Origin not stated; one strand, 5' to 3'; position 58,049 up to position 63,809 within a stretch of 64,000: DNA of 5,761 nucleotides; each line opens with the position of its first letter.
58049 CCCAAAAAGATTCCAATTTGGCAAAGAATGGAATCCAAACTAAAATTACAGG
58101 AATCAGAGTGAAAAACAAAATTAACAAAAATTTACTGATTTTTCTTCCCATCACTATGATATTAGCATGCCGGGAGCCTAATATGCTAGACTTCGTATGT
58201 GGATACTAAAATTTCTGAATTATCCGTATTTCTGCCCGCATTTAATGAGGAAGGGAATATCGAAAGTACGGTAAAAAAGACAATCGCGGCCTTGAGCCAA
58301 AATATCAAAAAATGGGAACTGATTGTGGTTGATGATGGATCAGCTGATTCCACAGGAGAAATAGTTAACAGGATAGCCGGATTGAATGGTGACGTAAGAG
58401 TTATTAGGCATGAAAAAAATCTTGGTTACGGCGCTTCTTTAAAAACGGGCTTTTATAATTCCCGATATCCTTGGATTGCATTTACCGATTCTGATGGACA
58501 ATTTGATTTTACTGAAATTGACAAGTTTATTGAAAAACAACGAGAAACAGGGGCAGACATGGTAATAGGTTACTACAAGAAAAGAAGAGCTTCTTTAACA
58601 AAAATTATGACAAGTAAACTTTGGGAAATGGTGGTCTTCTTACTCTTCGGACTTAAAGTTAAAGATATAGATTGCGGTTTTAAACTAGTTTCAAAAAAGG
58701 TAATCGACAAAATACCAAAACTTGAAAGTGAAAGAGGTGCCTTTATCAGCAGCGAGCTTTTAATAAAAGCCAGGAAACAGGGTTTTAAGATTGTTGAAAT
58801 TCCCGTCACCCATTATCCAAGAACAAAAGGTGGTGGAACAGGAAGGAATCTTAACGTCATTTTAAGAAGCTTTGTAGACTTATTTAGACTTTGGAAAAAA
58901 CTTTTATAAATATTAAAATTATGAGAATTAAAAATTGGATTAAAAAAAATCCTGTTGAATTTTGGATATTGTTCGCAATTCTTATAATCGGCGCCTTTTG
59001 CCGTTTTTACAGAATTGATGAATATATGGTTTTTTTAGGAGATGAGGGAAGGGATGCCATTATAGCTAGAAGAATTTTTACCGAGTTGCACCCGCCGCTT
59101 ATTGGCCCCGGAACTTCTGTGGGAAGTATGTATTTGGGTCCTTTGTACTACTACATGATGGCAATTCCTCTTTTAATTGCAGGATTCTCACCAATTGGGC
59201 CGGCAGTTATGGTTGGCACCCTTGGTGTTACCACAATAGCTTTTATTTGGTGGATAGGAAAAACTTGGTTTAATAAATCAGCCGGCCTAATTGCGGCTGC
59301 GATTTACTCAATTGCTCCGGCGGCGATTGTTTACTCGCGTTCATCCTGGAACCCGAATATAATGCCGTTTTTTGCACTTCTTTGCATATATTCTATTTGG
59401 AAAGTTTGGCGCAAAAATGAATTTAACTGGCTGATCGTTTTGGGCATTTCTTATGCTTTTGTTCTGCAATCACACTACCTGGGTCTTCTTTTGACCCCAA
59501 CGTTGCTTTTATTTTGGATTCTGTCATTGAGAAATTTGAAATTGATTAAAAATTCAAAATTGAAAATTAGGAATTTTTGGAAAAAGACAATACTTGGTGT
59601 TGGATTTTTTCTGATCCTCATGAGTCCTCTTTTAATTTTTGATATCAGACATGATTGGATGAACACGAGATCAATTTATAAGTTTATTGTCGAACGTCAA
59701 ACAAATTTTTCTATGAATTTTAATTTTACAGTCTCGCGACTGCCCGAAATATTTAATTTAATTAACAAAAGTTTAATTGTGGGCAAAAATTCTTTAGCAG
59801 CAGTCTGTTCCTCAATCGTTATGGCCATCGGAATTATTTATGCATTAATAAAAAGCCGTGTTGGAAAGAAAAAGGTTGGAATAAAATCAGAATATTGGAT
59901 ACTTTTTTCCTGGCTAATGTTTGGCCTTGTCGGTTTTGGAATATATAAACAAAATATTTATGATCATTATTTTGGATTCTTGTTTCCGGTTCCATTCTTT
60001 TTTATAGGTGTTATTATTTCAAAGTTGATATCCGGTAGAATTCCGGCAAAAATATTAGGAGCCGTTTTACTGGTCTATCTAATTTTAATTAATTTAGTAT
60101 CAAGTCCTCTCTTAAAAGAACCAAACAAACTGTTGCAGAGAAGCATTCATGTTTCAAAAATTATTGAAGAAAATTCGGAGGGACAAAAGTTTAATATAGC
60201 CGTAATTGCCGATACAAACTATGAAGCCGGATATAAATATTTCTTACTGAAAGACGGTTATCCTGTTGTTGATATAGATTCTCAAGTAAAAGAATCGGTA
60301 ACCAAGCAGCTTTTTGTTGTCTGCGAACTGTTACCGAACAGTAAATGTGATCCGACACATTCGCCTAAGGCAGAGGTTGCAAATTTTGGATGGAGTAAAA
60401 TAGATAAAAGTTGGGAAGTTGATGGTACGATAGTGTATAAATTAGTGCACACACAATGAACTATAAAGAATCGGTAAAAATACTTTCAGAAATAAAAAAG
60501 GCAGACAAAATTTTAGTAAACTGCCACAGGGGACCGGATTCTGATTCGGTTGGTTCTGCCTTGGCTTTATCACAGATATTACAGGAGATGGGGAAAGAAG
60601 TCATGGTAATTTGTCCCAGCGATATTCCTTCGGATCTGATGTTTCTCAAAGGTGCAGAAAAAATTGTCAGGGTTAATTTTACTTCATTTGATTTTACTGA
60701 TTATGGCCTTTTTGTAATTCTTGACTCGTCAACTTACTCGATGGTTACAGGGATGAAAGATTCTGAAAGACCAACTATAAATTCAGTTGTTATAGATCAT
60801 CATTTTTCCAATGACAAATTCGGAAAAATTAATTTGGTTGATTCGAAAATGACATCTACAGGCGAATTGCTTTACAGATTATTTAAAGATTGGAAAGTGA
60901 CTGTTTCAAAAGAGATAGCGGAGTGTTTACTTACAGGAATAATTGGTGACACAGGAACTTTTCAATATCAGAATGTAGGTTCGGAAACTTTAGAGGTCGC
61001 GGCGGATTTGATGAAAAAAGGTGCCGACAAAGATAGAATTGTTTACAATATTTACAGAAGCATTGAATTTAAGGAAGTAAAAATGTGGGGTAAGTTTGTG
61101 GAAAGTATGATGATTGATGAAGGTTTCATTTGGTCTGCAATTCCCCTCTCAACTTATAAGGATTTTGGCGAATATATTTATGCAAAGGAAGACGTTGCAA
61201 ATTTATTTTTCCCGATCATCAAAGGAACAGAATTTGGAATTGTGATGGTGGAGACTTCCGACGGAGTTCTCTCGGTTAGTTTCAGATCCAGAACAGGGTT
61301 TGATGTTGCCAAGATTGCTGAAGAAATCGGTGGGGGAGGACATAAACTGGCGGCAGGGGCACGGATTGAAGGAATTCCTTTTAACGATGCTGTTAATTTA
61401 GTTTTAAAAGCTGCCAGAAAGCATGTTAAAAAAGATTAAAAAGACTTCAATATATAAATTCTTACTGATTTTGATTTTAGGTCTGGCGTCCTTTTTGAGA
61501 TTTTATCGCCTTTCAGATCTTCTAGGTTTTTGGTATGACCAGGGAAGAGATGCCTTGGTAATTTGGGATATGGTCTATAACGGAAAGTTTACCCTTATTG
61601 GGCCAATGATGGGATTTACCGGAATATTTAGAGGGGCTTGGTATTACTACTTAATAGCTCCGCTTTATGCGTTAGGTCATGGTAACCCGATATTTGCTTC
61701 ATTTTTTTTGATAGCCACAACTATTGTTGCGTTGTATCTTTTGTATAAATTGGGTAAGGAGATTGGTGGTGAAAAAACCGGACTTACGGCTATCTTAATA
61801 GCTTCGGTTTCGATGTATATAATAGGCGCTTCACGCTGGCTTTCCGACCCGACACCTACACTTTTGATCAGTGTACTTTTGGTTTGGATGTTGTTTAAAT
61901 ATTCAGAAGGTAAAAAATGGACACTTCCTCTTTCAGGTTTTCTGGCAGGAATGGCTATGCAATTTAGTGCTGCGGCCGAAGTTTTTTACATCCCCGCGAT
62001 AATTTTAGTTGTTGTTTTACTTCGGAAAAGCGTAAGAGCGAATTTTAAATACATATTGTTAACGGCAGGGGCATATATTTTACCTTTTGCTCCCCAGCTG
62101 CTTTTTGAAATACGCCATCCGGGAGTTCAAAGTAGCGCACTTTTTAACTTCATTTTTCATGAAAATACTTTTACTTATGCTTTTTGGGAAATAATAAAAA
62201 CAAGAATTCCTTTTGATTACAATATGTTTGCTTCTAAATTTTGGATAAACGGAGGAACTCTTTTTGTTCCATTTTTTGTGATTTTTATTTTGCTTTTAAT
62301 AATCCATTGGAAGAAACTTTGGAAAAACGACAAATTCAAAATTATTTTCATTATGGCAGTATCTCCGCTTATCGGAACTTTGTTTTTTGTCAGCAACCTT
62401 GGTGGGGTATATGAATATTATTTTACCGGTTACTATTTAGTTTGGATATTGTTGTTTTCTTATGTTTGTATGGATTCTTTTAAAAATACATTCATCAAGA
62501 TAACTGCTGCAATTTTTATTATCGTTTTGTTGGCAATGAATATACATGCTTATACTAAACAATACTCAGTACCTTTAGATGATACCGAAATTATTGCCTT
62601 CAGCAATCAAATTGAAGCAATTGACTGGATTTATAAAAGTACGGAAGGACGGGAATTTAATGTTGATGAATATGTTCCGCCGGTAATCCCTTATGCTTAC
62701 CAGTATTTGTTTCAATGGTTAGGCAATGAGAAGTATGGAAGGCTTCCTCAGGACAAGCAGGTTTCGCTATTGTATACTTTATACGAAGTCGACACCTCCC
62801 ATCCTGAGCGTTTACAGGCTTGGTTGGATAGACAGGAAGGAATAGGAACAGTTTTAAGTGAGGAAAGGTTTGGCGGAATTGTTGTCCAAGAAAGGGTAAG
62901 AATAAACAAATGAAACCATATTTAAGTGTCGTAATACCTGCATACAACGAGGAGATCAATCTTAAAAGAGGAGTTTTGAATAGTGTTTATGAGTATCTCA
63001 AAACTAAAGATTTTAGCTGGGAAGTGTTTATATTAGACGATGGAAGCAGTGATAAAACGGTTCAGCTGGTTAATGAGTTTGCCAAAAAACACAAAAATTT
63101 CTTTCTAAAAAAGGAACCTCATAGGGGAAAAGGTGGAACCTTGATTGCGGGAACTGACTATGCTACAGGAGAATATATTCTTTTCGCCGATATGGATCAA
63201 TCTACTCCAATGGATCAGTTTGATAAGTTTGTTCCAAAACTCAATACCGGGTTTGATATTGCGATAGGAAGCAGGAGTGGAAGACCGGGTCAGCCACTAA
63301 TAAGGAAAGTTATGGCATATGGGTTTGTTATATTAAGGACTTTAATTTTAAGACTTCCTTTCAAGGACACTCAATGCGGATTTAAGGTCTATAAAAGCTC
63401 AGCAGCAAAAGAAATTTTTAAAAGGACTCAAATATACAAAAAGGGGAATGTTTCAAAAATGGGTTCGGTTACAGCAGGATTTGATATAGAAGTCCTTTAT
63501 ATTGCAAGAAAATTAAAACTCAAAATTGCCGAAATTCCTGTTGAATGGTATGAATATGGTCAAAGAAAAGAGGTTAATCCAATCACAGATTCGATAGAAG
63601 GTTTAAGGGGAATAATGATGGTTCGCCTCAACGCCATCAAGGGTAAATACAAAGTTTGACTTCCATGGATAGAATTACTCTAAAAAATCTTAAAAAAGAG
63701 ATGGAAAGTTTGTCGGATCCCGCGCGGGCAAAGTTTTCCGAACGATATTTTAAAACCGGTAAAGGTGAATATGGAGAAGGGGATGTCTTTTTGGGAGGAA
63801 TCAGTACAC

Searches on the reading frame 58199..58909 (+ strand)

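Call 90: search_protein_families(library=pfam, proteins=[window:58199-58909:+], max_evalue=0.00001)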
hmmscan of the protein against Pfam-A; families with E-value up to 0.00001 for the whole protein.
window:58199-58909:+ (236 aa): 2 families
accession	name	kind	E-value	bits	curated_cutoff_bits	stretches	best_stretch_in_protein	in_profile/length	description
PF00535.33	Glycos_transf_2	-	1.6e-31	109.9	23.3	1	9-171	1-166/168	Glycosyl transferase family 2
PF10111.15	Glyco_tranf_2_2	-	2.5e-06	27.7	27.3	1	9-110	1-99/276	Glycosyltransferase like family 2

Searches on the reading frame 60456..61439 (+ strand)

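Call 45: search_protein_families(library=pfam, proteins=[window:60456-61439:+], max_evalue=0.01)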
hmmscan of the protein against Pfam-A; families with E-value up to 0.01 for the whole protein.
window:60456-61439:+ (327 aa): 2 families
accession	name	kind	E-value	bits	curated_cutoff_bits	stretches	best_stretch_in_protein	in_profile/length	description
PF01368.27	DHH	-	6.7e-19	68.8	28.1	1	18-162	1-125/125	DHH family, N-terminal domain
PF02272.25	DHHA1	-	1.3e-10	42.1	25.9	1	262-324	35-100/102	DHHA1 domain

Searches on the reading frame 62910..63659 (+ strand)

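Call 90: search_protein_families(library=pfam, proteins=[window:62910-63659:+], max_evalue=0.00001)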
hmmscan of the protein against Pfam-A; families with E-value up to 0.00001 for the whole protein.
window:62910-63659:+ (249 aa): 2 families
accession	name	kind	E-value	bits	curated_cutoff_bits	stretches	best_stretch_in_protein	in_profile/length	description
PF00535.33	Glycos_transf_2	-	1.9e-25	90.2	23.3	1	6-170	1-168/168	Glycosyl transferase family 2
PF10111.15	Glyco_tranf_2_2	-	5.5e-11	42.9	27.3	1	6-108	1-103/276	Glycosyltransferase like family 2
